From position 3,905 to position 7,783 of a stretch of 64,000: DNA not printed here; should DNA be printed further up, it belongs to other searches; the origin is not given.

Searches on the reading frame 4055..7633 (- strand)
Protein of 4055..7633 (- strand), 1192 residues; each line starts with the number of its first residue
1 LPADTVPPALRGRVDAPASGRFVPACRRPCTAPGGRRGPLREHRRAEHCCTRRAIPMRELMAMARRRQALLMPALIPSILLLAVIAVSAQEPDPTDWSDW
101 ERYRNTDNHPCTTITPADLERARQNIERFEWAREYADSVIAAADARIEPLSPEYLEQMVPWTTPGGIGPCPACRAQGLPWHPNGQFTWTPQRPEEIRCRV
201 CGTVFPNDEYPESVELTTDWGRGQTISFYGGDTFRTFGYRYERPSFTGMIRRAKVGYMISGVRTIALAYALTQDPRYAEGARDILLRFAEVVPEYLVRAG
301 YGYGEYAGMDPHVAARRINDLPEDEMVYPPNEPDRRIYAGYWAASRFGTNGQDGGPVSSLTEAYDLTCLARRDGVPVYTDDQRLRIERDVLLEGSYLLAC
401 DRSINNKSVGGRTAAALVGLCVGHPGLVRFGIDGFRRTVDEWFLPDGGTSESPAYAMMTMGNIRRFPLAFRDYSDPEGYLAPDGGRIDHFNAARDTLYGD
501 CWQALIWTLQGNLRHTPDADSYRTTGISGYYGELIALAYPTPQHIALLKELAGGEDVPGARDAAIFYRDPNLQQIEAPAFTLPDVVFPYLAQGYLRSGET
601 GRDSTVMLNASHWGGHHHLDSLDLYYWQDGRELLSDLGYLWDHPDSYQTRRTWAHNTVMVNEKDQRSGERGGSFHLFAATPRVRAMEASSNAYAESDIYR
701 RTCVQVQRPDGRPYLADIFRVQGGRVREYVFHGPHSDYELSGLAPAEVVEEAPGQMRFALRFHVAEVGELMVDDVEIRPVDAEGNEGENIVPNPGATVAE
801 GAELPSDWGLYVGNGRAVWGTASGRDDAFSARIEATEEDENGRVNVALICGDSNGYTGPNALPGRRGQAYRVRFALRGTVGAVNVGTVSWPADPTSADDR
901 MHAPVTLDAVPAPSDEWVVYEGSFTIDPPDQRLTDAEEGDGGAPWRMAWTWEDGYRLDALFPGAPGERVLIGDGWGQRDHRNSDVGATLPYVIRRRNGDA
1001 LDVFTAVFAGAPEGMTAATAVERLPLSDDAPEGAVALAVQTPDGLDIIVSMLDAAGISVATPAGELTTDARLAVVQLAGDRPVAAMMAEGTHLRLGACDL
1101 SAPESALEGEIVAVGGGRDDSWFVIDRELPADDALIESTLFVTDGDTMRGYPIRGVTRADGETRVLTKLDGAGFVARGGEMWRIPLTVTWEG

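Call 11: search_protein_families(library=pfam, proteins=[window:4055-7633:-], max_evalue=0.001)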
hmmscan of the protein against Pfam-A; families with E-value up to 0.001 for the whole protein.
window:4055-7633:- (1192 aa): 1 family
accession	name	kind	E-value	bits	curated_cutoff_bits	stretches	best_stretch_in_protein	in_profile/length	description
PF07940.18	Hepar_II_III_C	-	8.4e-08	32.4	24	1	604-766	22-167/237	Heparinase II/III-like, C-terminal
